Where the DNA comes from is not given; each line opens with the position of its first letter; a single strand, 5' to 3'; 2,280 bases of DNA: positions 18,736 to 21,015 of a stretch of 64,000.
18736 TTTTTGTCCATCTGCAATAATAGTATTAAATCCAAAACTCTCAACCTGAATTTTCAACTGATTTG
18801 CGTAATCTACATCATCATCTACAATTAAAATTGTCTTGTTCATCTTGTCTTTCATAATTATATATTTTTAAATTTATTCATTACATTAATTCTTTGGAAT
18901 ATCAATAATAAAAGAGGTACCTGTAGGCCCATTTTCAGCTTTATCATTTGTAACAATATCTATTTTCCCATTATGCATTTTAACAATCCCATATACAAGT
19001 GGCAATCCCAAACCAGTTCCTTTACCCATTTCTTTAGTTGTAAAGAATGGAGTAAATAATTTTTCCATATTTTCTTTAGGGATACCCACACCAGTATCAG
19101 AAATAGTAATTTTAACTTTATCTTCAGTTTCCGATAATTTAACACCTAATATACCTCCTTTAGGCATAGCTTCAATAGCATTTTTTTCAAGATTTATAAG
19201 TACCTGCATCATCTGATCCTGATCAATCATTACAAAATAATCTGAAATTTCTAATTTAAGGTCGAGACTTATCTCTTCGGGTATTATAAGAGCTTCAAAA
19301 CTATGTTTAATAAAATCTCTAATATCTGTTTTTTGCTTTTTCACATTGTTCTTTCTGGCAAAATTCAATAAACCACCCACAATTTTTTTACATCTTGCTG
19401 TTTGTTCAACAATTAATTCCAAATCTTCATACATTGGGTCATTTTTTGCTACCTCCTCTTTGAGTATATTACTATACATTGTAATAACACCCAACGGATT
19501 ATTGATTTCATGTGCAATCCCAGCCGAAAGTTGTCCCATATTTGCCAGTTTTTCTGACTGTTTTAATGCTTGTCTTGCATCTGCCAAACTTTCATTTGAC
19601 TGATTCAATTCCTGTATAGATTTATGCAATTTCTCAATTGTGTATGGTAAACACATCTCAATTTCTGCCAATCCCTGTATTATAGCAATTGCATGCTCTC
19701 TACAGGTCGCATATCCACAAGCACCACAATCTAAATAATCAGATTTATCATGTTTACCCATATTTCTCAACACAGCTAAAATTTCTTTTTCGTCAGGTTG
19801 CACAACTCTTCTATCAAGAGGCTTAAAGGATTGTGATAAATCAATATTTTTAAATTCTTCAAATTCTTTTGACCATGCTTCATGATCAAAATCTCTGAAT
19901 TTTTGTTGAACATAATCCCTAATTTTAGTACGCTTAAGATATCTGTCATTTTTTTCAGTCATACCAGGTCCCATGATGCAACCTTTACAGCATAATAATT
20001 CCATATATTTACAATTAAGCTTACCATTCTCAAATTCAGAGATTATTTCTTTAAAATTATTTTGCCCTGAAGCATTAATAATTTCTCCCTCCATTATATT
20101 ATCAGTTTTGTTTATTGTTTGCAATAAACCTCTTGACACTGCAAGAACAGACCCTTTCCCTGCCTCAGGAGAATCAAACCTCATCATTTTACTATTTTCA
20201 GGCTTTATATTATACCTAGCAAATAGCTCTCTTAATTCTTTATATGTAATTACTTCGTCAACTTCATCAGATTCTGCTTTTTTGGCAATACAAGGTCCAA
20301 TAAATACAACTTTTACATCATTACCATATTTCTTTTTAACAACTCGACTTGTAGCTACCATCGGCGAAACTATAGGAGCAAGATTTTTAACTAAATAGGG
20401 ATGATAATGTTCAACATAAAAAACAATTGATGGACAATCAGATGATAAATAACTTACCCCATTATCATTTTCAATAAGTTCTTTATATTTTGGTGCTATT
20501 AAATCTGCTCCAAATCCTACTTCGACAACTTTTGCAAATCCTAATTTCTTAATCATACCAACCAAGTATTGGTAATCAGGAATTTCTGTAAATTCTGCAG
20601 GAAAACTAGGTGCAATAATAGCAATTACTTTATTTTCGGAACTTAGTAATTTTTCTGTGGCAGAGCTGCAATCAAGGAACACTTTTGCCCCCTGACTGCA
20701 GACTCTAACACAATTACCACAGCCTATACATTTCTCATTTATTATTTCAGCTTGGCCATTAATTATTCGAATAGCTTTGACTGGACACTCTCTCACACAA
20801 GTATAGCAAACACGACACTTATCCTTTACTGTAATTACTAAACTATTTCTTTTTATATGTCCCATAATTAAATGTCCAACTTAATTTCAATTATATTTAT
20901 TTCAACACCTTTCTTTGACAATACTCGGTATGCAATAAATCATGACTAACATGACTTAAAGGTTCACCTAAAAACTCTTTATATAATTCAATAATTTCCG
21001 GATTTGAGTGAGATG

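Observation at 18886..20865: Hydrogenase-like H-cluster domain fused directly to a histidine kinase: candidate one-protein H2 sensor kinase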

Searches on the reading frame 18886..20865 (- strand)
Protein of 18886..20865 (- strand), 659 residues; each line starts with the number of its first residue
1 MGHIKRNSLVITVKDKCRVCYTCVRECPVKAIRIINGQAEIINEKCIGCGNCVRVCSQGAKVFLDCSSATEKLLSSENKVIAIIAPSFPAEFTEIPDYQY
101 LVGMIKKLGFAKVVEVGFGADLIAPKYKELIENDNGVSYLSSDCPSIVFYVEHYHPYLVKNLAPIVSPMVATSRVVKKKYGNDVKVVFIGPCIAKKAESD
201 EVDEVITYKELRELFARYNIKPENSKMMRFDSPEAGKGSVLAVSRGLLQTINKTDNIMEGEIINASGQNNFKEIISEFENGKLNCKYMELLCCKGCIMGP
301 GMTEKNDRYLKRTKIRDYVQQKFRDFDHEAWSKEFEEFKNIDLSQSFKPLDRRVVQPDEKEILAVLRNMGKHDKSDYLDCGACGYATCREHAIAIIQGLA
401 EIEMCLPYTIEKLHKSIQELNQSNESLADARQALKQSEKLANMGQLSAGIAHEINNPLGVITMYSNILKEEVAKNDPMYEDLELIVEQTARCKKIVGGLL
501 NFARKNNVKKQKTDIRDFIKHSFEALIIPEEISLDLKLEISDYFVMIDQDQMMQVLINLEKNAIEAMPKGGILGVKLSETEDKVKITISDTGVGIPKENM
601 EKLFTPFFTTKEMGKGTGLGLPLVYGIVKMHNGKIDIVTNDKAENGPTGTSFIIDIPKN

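Call 3: search_protein_families(library=pfam, proteins=[window:18886-20865:-], max_evalue=0.01)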
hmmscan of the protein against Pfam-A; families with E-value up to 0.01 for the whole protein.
window:18886-20865:- (659 aa): 13 families
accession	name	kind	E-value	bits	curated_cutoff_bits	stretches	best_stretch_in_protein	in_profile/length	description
PF02906.19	Fe_hyd_lg_C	-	9.2e-48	163.4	22.1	1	79-300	2-245/245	Iron only hydrogenase large subunit, C-terminal domain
PF02518.31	HATPase_c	-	1e-24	87.5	26.4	1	548-658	2-109/111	Histidine kinase-, DNA gyrase B-, and HSP90-like ATPase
PF00512.31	HisKA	-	8.7e-13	48.6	26.9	1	443-506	2-64/66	His Kinase A (phospho-acceptor) domain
PF04060.18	FeS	-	6.3e-10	39.1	23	1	378-407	4-33/33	Putative Fe-S cluster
PF13237.11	Fer4_10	-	6.6e-09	36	25.5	1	12-56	4-52/53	4Fe-4S dicluster domain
PF00037.32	Fer4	-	1.4e-08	34.7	21.1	2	40-60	2-22/24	4Fe-4S binding domain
PF13187.11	Fer4_9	-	1.1e-06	29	27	1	16-60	1-51/52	4Fe-4S dicluster domain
PF12838.12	Fer4_7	-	4.2e-06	27.6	27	1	16-60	1-52/52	4Fe-4S dicluster domain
PF14501.12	HATPase_c_5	-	5.7e-05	23.4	22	1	551-642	5-93/102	GHKL domain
PF12837.12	Fer4_6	-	8.5e-05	22.8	25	2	40-57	3-20/24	4Fe-4S binding domain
PF14697.11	Fer4_21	-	0.00016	22.1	35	1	14-56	5-51/59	4Fe-4S dicluster domain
PF25160.1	LdpA_Fe-S-bd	-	0.00052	20.2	27.6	1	23-57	9-39/49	LdpA Fe-S cluster-binding domain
PF12797.12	Fer4_2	-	0.0023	18.2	24.5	1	41-57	5-21/22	4Fe-4S binding domain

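Call 4: search_protein_families(library=ncbifam, proteins=[window:18886-20865:-], max_evalue=0.01)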
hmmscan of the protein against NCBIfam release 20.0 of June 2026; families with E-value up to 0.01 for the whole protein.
window:18886-20865:- (659 aa): 137 families (the best 25 are shown)
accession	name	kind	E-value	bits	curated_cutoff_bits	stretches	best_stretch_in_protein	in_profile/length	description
NF008468.0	PRK11360.1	equivalog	3.1e-53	181.1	646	1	430-640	383-595/616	two-component system sensor histidine kinase AtoS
TIGR04105.1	FeFe_hydrog_B1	subfamily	2.9e-52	177.9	450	2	72-304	216-460/462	monomeric [FeFe] hydrogenase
NF007688.0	PRK10364.1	equivalog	2.7e-49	168.2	479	1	425-658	222-451/460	two-component system sensor histidine kinase ZraS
NF046020.1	HisKinCckABruc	equivalog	2.7e-44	151.3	1000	1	432-658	469-707/868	cell cycle histidine kinase CckA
NF010411.0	PRK13837.1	equivalog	1.3e-43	149.1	647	1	426-657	433-674/828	two-component system VirA-like sensor kinase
NF038348.1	T2SS_HK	subfamily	6.7e-38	130.5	450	2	485-657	404-572/574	histidine kinase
NF046026.1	HisKinCckACaul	equivalog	9.3e-38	129.8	1000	1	432-657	291-531/678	cell cycle histidine kinase CckA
NF047497.1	HK_LIC_12097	equivalog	4e-37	127.8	500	1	438-642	145-356/367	LIC_12097 family sensor histidine kinase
NF053867.1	SprKinKinDBac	equivalog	1.1e-36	126.3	775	1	436-657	279-496/500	sporulation kinase KinD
NF010076.0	PRK13557.1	subfamily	5.3e-34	117.5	631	1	429-640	149-381/540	histidine kinase famiy protein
NF047466.1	hybrid_RR_LvrB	exception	6.9e-33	114.3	500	1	426-640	135-363/377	hybrid histidine kinase/response regulator LvrB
NF033092.0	HK_WalK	equivalog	3.5e-32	111.8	725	1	446-657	375-593/594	cell wall metabolism sensor histidine kinase WalK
NF047794.1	HisKinPtgB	equivalog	1.3e-31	109.6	1000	1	411-638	410-640/656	two-component system sensor histidine kinase PgtB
NF040750.1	tetrathio_HK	equivalog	2e-30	105.8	750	1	365-652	259-552/555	tetrathionate respiration histidine kinase TtrS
NF046044.1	PnpS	equivalog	3.4e-29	102.1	400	1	448-657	175-390/390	two-component system histidine kinase PnpS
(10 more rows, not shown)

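Call 6: search_solved_structures(query=window:18886-20865:-, max_evalue=0.001, show_alignments=3)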
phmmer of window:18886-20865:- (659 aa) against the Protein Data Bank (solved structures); distinct sequences matched with E-value up to 0.001: 107 (the best 60 are shown).
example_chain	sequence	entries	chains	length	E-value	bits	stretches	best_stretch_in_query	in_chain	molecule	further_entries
9jfj_A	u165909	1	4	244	1.4e-34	122.9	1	432-641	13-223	Sensor histidine kinase ZraS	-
3d36_A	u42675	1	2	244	7.9e-31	110.5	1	436-639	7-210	Sporulation kinase B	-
5idj_A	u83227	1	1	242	1.7e-27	99.5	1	434-638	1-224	Histidine kinase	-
3a0r_A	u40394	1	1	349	2.7e-26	95.5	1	432-658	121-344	Sensor protein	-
8a7f_A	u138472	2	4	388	8.2e-23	84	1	413-640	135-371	Putative Sensory box protein,Sensor protein FixL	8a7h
8a3u_A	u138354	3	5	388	8.2e-23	84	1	413-640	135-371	Putative Sensory box protein,Sensor protein FixL | Putative Sensory box protein,Putative Sensory box protein,Sensor protein FixL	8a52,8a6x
4gcz_A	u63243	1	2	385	1.2e-22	83.5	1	414-640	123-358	Blue-light photoreceptor, Sensor protein fixL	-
8vc9_A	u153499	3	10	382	1.5e-21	79.8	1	402-637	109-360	Leptospira virulence regulator B (LvrB) | histidine kinase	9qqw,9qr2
8a6t_A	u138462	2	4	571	2.6e-21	79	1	40-263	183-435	Electron bifurcating hydrogenase subunit HydA1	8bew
7p5h_A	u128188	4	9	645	2.9e-20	75.6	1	40-234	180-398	Fe-hydrogenase, subunit alpha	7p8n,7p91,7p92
8u4x_A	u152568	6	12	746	8.8e-20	74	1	429-635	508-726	histidine kinase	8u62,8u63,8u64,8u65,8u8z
4u7n_A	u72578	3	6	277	3.2e-18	68.8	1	438-657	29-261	Histidine protein kinase sensor protein | Histidine kinase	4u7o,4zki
6paj_A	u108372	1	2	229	3.4e-18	68.8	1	447-658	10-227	Sensor protein SrrB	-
5c93_A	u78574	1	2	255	3.4e-18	68.8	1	443-657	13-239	Histidine kinase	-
3a0t_A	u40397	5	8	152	4.2e-17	65.1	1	527-658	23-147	Sensor protein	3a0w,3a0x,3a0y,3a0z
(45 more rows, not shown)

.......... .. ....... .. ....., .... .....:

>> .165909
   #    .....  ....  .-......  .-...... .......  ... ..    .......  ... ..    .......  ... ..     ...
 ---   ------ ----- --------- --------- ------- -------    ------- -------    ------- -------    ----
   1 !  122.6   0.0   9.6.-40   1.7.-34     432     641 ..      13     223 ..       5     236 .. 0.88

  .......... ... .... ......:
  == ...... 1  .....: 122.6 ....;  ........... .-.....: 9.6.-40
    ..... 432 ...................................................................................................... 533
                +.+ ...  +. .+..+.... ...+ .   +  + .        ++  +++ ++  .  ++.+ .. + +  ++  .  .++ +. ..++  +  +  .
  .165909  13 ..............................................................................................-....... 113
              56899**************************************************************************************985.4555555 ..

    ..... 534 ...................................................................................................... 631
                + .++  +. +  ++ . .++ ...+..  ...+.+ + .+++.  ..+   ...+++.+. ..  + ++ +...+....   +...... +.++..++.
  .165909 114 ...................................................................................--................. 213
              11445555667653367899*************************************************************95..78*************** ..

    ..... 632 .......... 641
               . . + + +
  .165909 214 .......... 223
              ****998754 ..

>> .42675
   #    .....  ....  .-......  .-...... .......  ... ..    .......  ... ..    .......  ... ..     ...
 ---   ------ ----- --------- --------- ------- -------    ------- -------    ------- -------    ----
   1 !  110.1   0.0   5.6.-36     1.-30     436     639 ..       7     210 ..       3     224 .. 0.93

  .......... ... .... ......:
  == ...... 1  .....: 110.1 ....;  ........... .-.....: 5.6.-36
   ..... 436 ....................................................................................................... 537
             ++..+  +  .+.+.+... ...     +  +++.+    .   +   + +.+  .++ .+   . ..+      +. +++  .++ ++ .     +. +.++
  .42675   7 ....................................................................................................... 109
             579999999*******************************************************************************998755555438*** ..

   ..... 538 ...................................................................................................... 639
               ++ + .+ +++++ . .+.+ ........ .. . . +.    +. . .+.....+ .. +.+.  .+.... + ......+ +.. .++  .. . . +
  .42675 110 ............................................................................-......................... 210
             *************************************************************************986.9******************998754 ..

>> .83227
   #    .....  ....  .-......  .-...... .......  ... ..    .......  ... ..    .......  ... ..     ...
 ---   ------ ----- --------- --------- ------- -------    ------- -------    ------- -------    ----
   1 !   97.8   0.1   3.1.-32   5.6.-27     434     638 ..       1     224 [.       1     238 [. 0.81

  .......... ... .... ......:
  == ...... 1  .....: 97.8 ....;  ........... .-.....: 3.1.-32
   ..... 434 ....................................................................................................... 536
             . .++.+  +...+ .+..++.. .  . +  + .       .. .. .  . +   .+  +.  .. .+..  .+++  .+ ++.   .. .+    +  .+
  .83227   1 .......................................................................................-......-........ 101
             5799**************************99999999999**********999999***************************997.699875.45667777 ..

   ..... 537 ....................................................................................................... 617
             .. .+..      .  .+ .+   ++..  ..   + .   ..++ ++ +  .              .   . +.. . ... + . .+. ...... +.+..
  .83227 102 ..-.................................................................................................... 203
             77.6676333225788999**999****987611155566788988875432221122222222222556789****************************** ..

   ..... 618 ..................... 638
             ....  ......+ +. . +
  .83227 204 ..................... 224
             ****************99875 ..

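Call 9: find_homologous_proteins(query=window:18886-20865:-, max_evalue=1e-10)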
Query window:18886-20865:- (659 aa): 7951 proteins with E <= 1e-10 among 8000 candidates; the best 120 are listed.
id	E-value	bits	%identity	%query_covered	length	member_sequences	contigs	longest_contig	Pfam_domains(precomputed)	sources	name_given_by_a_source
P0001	0.0e+0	1489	100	100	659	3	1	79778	PF02906.20,PF04060.19,PF00037.33,PF02518.32,PF00512.32,PF12838.13,PF13237.12,PF13187.12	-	-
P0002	0.0e+0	1239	82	100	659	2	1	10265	PF02906.20,PF04060.19,PF00037.33,PF02518.32,PF00512.32,PF12838.13,PF13237.12,PF13187.12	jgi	-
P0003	0.0e+0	1190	78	100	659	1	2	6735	PF02906.20,PF04060.19,PF00037.33,PF02518.32,PF00512.32,PF12838.13,PF13237.12,PF13187.12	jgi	jgi:signal transduction histidine kinase/iron only hydrogenase large subunit-like protein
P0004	0.0e+0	1180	79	100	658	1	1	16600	PF02906.20,PF04060.19,PF00037.33,PF02518.32,PF00512.32,PF12838.13,PF13237.12,PF13187.12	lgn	-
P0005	0.0e+0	1163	77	100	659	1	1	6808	PF02906.20,PF04060.19,PF00037.33,PF02518.32,PF00512.32,PF12838.13,PF13237.12,PF13187.12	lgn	-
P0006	0.0e+0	1050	69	100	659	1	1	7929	PF14697.12,PF02906.20,PF04060.19,PF00037.33,PF02518.32,PF00512.32,PF12838.13,PF13237.12,PF13187.12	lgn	-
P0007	0.0e+0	1050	69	100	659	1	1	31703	PF14697.12,PF02906.20,PF04060.19,PF00037.33,PF02518.32,PF00512.32,PF12838.13,PF13237.12,PF13187.12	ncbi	-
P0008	0.0e+0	1042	67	100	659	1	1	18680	PF14697.12,PF02906.20,PF04060.19,PF00037.33,PF02518.32,PF00512.32,PF12838.13,PF13237.12,PF13187.12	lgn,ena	-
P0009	0.0e+0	1040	69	100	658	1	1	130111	PF14697.12,PF02906.20,PF04060.19,PF00037.33,PF02518.32,PF00512.32,PF12838.13,PF13237.12,PF13187.12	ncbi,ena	-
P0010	0.0e+0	1040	69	100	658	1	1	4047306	PF14697.12,PF02906.20,PF04060.19,PF00037.33,PF02518.32,PF00512.32,PF12838.13,PF13237.12,PF13187.12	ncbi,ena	-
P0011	0.0e+0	1038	69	100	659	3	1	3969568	PF14697.12,PF02906.20,PF04060.19,PF00037.33,PF02518.32,PF00512.32,PF12838.13,PF13237.12,PF13187.12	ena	-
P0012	0.0e+0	1036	68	100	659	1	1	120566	PF02906.20,PF04060.19,PF00037.33,PF02518.32,PF00512.32,PF12838.13,PF13237.12,PF13187.12,PF14501.13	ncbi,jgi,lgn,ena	-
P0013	0.0e+0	1032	68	100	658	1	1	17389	PF02906.20,PF04060.19,PF00037.33,PF02518.32,PF00512.32,PF12838.13,PF13237.12,PF13187.12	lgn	-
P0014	0.0e+0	1027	68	100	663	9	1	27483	PF14697.12,PF02906.20,PF04060.19,PF00037.33,PF02518.32,PF00512.32,PF12838.13,PF13237.12,PF13187.12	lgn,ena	-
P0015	0.0e+0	1025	67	100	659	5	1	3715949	PF02906.20,PF04060.19,PF00037.33,PF02518.32,PF00512.32,PF12838.13,PF13237.12,PF13187.12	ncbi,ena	-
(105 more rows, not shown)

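Call 18: find_related_loci(query=A1, collection=genome_contigs, flank=10000)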
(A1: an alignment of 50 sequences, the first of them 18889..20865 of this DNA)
Query A1 (659 aa) in genome_contigs; peptide patterns used: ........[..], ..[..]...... (x = any residue, [..] = any of these).
600 stretches matched a pattern (row limit reached: there are more); 595 encode a relative of the query (tblastn E <= 1e-3); the best 80 are kept; 80 distinct loci.
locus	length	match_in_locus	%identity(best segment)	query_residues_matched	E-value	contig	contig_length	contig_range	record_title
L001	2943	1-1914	78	22-659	0e+0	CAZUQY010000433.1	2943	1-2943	MAG TPA_asm: uncultured Bacteroidales bacterium isolate binchicken_co243_242 genome assembly, contig: NODE_36395_length_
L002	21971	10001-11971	69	1-658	0e+0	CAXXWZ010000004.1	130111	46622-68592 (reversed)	MAG: Bacteroidales bacterium isolate 556df4bf-b6b3-4683-a460-d9bb7ae4eba6 genome assembly, contig: contig_4, whole genom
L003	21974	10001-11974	66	1-658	0e+0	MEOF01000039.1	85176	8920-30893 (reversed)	MAG: Bacteroidetes bacterium GWF2_33_38 gwf2_scaffold_364, whole genome shotgun sequence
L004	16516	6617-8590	64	1-658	0e+0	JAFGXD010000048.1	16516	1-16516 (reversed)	MAG: Bacteroidales bacterium isolate ZodW_Metabat.319 k87_6390259, whole genome shotgun sequence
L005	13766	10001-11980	62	1-658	0e+0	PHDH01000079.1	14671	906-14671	MAG: Bacteroidetes bacterium HGW-Bacteroidetes-21 08E140C01_z5_2013_Ig3399_v2_scaffold_2734, whole genome shotgun sequen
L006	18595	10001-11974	62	1-658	0e+0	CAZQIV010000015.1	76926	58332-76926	MAG TPA_asm: uncultured Lentimicrobiaceae bacterium isolate SRP191223_co1_241 genome assembly, contig: NODE_153_length_7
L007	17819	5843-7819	63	1-659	0e+0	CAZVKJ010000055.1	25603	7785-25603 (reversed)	MAG TPA_asm: uncultured Bacteroidales bacterium isolate SRP089250_co1_43 genome assembly, contig: NODE_2965_length_25603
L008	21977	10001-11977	60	1-659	0e+0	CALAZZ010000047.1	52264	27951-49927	MAG TPA_asm: uncultured Bacteroidales bacterium isolate SRR7299214_bin.157_CONCOCT_v1.1_MAG genome assembly, contig: ERZ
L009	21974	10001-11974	62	1-658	0e+0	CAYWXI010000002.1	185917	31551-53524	MAG TPA_asm: uncultured Bacteroidales bacterium isolate SRP167671_co1_176 genome assembly, contig: NODE_38_length_185917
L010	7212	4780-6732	61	9-659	0e+0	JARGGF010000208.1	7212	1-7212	MAG: Bacteroidales bacterium isolate C14-25 NODE_208_length_7212_cov_3.697127, whole genome shotgun sequence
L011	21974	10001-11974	61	1-658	0e+0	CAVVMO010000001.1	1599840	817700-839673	MAG: uncultured Bacteroidales bacterium isolate MFD04716.bin.1.418 genome assembly, contig: contig_21206, whole genome s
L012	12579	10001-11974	61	1-658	0e+0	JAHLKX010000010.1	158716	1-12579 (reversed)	MAG: Bacteroidetes bacterium isolate MAG39 NODE_392_length_158716_cov_1352.811271, whole genome shotgun sequence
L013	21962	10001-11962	61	5-659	0e+0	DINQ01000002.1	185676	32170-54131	MAG TPA_asm: Bacteroidales bacterium UBA5536 UBA5536_contig_862, whole genome shotgun sequence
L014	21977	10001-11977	60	1-659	0e+0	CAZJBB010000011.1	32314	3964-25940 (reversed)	MAG TPA_asm: uncultured Bacteroidales bacterium isolate binchicken_co2_200 genome assembly, contig: NODE_812_length_3231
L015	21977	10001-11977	60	1-659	0e+0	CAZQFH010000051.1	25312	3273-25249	MAG TPA_asm: uncultured Lentimicrobiaceae bacterium isolate SRP118108_co5_538 genome assembly, contig: NODE_1587_length_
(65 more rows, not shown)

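Call 30: predict_structure(alignment_id=A1)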
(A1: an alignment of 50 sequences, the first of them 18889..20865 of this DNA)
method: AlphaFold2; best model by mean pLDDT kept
length: 659 residues; sequences in the alignment: 50
mean_pLDDT: 78.1   pTM: 0.60
mean pLDDT of the five models: 78.1, 77.7, 77.7, 74.1, 71.7
residues with pLDDT >= 90: 185; 70-90: 302; 50-70: 117; < 50: 55
segments of 3 or more residues with pLDDT < 50: 1-3, 420-453, 499-506, 612-617
pLDDT, mean of each block of 10 residues (from residue 1): 58 74 73 74 61 80 90 94 94 91 97 95 90 83 83 87 92 96 95 85 94 96 93 88 67 60 69 84 83 70 83 89 89 94 89 77 87 79 75 82 71 56 41 33 36 49 63 78 64 52 57 91 86 90 88 86 83 91 90 78 56 46 72 84 85 89
secondary structure, 60 per line:
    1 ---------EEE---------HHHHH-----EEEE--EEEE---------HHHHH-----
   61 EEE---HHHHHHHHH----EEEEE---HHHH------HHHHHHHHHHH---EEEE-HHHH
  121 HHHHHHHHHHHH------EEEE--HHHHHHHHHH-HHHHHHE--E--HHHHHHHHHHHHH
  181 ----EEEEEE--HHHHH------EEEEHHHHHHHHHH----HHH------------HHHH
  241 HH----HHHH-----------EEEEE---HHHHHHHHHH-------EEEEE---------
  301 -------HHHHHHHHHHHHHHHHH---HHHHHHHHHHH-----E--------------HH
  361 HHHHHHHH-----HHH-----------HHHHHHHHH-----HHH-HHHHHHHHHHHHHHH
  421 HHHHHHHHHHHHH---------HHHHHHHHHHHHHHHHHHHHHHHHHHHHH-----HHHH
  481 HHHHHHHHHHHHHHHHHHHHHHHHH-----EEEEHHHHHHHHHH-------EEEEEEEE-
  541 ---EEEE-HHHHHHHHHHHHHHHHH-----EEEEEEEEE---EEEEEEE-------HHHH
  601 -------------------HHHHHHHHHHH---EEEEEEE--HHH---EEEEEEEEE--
elements in order: E10-12 H22-26 E32-35 E38-41 H51-55 E61-63 H67-75 E80-84 H88-91 H98-108 E112-115 H117-132 E139-142 H145-154 H156-161 H168-180 E185-190 H193-197 E204-207 H208-217 H237-242 H247-250 E262-266 H270-279 E287-291 H308-324 H328-338 H359-368 H388-396 H406-433 H443-471 H477-505 E511-514 H515-524 E532-539 E544-547 H549-565 E571-579 E583-589 H597-600 H620-630 E634-640 E649-657
